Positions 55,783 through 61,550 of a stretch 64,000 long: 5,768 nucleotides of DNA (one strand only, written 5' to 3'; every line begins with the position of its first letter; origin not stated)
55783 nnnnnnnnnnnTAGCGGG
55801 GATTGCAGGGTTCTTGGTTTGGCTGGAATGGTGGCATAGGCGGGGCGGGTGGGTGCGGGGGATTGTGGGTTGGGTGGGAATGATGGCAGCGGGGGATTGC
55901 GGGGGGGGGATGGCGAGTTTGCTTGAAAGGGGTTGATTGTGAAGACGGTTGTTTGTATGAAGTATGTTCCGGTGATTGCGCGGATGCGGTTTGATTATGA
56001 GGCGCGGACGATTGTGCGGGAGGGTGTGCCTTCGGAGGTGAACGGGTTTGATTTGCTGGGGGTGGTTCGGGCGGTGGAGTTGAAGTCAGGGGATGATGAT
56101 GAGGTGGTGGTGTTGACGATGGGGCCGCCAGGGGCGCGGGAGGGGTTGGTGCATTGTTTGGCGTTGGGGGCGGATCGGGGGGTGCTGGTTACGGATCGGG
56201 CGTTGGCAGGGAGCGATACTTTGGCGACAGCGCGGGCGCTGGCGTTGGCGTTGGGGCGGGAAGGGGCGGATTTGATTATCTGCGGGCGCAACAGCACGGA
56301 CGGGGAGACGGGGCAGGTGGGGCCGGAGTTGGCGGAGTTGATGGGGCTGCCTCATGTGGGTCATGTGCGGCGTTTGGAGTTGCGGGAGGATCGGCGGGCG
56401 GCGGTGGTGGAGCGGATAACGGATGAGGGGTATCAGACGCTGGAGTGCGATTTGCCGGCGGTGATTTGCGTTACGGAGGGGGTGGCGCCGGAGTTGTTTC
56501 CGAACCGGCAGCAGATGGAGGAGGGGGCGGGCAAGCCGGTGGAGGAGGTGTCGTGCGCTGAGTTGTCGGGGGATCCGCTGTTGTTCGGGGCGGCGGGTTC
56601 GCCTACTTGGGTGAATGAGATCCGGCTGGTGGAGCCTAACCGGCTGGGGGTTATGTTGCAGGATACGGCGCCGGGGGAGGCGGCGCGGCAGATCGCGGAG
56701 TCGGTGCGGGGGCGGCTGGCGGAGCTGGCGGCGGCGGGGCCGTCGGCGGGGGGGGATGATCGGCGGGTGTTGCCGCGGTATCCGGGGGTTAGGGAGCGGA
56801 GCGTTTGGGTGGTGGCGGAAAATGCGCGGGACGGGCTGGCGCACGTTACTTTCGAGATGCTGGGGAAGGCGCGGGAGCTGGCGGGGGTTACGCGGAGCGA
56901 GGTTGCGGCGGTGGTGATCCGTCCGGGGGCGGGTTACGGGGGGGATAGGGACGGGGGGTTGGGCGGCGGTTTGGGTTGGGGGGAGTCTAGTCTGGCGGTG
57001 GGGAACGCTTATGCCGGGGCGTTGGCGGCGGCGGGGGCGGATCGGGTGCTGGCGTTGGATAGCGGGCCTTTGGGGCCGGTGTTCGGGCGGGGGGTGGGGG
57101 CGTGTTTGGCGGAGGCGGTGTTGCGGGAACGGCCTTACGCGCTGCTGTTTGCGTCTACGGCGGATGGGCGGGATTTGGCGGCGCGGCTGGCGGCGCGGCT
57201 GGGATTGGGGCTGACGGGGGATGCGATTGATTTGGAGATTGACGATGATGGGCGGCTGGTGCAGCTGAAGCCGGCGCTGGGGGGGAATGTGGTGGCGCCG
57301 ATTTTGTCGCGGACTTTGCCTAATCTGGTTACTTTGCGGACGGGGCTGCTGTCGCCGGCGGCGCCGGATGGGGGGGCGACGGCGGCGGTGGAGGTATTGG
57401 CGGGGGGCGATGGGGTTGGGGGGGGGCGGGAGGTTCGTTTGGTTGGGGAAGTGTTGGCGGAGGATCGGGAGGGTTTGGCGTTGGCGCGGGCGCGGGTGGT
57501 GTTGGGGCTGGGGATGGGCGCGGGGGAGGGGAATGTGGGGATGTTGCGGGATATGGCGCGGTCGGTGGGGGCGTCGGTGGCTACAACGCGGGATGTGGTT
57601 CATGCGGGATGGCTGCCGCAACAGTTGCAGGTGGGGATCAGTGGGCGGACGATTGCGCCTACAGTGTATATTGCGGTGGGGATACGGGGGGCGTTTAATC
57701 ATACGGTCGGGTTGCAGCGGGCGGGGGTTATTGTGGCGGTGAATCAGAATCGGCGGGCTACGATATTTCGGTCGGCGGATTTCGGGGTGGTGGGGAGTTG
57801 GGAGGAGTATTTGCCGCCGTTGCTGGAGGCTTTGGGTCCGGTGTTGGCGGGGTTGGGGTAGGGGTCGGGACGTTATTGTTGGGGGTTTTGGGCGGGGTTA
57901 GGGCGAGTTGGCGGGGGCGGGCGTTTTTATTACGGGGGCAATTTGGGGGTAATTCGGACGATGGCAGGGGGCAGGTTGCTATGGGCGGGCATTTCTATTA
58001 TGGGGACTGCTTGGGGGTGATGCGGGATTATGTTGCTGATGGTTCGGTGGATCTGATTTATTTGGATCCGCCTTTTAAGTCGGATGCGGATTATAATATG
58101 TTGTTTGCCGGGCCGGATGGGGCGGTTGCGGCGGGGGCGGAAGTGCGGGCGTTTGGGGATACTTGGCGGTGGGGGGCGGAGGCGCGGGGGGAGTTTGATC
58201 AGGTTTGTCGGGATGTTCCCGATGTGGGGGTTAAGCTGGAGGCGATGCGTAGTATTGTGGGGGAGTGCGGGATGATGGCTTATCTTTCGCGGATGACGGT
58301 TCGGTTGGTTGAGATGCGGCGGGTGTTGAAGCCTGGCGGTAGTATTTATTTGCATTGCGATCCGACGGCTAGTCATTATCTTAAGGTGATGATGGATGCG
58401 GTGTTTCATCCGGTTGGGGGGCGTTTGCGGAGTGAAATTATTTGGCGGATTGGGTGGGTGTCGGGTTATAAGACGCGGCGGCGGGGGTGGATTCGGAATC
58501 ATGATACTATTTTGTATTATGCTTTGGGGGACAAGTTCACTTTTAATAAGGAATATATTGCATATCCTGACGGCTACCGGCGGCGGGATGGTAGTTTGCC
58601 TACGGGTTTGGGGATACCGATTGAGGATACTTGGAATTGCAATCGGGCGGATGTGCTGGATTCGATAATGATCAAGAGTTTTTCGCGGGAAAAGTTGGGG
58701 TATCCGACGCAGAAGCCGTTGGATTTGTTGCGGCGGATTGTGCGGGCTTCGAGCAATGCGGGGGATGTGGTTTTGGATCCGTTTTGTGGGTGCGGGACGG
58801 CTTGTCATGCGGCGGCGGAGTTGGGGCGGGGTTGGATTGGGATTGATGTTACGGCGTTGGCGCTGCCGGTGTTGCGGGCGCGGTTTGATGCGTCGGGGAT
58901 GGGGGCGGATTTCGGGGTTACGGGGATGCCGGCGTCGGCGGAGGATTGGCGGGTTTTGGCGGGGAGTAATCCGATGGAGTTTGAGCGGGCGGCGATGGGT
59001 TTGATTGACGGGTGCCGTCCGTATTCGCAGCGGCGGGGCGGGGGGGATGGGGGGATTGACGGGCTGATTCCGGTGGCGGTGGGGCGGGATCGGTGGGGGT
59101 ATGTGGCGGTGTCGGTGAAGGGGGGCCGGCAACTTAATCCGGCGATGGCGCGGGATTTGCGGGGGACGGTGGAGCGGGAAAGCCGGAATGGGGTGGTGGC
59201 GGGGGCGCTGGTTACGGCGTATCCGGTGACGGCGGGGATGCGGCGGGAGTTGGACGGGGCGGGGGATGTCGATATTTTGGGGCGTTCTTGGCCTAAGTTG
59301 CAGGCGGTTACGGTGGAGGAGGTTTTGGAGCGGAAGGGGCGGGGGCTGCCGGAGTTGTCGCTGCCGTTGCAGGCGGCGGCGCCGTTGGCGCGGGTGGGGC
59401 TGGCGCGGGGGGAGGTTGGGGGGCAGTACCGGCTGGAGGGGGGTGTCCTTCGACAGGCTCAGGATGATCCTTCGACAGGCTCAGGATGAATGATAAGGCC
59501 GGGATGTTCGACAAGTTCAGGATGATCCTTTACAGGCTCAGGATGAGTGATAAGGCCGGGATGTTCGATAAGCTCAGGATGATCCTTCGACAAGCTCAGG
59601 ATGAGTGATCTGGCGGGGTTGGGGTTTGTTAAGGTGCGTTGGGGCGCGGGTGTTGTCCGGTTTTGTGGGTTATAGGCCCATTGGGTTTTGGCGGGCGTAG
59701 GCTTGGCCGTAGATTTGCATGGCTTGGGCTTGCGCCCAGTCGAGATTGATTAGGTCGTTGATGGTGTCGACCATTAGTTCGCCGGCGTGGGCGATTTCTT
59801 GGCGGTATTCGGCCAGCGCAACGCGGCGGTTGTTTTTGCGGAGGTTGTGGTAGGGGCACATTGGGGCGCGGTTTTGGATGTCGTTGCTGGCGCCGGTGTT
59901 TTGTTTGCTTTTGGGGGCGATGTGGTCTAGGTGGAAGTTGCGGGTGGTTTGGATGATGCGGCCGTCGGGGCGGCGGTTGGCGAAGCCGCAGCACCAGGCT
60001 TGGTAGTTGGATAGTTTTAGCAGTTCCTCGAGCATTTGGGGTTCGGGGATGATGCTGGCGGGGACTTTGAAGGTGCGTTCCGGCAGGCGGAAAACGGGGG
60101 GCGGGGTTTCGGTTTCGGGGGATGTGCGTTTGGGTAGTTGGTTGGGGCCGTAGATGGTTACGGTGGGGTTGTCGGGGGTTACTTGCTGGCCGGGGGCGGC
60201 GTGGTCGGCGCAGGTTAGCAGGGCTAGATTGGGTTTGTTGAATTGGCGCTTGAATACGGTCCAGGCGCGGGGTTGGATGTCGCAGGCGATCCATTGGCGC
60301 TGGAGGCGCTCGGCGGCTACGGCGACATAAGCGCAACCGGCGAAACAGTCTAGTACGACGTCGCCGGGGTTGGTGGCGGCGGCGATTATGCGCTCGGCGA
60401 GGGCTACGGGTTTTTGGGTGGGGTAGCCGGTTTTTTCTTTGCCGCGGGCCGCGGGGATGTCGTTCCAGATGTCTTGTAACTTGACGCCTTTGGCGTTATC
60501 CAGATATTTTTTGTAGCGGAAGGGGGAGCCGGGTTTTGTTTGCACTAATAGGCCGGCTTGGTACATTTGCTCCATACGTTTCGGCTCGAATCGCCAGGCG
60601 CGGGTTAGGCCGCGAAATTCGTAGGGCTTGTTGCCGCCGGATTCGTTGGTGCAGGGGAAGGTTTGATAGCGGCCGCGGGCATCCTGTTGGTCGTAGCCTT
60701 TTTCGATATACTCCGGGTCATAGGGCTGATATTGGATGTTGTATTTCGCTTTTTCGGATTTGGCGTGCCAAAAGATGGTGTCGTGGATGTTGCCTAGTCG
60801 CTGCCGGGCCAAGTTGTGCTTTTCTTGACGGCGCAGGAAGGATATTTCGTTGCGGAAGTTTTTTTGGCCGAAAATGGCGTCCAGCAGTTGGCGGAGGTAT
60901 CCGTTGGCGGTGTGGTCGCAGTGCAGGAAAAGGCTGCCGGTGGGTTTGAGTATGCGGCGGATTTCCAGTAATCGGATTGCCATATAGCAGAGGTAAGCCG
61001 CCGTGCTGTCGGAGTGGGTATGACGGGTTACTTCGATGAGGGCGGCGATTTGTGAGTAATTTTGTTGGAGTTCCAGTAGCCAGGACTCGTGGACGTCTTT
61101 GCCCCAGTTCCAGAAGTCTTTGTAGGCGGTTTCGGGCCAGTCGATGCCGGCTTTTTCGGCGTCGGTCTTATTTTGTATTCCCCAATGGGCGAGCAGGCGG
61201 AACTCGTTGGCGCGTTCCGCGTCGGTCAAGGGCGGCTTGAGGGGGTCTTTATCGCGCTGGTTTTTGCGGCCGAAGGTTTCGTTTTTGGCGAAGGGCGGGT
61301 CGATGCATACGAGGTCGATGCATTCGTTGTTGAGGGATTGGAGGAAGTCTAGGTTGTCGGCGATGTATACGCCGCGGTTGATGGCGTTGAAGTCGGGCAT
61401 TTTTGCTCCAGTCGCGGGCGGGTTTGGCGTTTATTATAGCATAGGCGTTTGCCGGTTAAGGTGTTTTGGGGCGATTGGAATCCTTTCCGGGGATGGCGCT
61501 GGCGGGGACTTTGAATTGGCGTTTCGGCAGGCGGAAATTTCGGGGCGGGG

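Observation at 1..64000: Two almost mutually exclusive codon dialects determined by gene orientation relative to the skew flip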

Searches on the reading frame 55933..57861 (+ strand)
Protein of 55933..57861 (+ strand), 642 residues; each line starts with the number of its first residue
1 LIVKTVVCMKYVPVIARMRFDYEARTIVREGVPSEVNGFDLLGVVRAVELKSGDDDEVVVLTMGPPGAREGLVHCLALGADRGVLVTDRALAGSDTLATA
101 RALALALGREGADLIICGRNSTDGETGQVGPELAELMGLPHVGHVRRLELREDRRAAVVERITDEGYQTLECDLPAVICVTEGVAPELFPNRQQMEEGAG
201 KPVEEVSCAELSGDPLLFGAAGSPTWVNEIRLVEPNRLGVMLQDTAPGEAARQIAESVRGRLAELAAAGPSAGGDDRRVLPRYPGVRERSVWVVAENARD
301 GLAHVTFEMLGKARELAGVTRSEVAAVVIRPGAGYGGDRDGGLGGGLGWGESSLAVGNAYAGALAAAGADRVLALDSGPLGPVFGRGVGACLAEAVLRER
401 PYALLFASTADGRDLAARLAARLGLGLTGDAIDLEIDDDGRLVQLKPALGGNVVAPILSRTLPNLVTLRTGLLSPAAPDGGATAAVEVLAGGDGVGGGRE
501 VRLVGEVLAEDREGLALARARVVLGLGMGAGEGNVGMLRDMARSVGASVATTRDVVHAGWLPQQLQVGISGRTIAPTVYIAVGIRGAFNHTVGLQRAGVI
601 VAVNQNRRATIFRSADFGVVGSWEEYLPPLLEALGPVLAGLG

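Call 13: search_protein_families(library=pfam, proteins=[window:55933-57861:+])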
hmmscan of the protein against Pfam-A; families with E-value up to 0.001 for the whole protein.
window:55933-57861:+ (642 aa): 2 families
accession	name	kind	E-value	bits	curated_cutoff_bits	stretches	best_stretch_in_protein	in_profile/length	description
PF01012.27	ETF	-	2.7e-64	216.7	26.7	2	26-209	3-179/181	Electron transfer flavoprotein domain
PF00766.25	ETF_alpha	-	1.3e-22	80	27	1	517-595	2-81/81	Electron transfer flavoprotein FAD-binding domain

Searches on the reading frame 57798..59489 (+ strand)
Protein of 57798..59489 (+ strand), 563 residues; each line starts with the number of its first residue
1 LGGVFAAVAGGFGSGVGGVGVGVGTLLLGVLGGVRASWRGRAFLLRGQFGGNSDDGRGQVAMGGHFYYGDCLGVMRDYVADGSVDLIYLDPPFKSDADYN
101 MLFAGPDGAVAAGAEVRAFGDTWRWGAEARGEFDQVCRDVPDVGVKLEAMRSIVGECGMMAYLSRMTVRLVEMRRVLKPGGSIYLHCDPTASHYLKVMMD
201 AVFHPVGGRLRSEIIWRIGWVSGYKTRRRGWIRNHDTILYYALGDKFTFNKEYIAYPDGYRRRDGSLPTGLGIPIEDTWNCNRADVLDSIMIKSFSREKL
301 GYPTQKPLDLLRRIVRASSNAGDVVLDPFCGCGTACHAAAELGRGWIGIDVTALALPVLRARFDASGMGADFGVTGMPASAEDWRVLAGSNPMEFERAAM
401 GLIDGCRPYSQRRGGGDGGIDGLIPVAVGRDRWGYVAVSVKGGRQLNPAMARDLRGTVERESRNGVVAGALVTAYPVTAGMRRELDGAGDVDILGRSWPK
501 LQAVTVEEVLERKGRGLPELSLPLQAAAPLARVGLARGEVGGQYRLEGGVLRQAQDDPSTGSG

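Call 13: search_protein_families(library=pfam, proteins=[window:57798-59489:+])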
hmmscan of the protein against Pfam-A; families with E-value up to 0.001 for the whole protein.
window:57798-59489:+ (563 aa): 3 families
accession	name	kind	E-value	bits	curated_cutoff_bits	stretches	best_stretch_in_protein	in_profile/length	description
PF01555.25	N6_N4_Mtase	-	1.1e-37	130.6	26.7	1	84-351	1-211/221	DNA methylase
PF13847.12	Methyltransf_31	-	0.00014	22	27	0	320-362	2-47/145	Methyltransferase domain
PF13649.12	Methyltransf_25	-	0.00017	22.7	27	0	325-374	1-52/97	Methyltransferase domain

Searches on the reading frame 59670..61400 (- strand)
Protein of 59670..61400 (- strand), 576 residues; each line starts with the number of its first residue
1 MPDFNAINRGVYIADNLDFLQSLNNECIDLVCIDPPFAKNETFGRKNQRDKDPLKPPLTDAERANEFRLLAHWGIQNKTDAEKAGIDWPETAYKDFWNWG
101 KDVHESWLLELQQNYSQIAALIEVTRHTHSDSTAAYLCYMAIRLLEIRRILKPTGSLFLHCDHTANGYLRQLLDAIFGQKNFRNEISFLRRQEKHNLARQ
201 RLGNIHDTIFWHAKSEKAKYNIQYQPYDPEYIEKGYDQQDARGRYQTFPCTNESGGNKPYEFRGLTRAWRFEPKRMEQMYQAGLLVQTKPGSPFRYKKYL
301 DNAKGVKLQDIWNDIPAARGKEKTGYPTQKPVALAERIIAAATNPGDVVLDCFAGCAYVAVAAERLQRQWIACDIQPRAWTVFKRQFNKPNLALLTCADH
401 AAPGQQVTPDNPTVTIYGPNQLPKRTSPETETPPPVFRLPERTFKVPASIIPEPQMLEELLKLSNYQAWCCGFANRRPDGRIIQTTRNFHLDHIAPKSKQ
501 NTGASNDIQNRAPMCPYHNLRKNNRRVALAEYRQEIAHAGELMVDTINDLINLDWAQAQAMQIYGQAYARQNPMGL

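Call 13: search_protein_families(library=pfam, proteins=[window:59670-61400:-])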
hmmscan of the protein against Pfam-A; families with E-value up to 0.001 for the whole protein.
window:59670-61400:- (576 aa): 3 families
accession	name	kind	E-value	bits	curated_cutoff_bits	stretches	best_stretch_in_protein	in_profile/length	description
PF01555.25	N6_N4_Mtase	-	4.8e-38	131.8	26.7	1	28-380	1-216/221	DNA methylase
PF03602.21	Cons_hypoth95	-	0.00031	20.9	24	0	11-42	95-128/182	Conserved hypothetical protein 95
PF01844.29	HNH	-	0.00037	21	21.4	1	487-525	12-47/47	HNH endonuclease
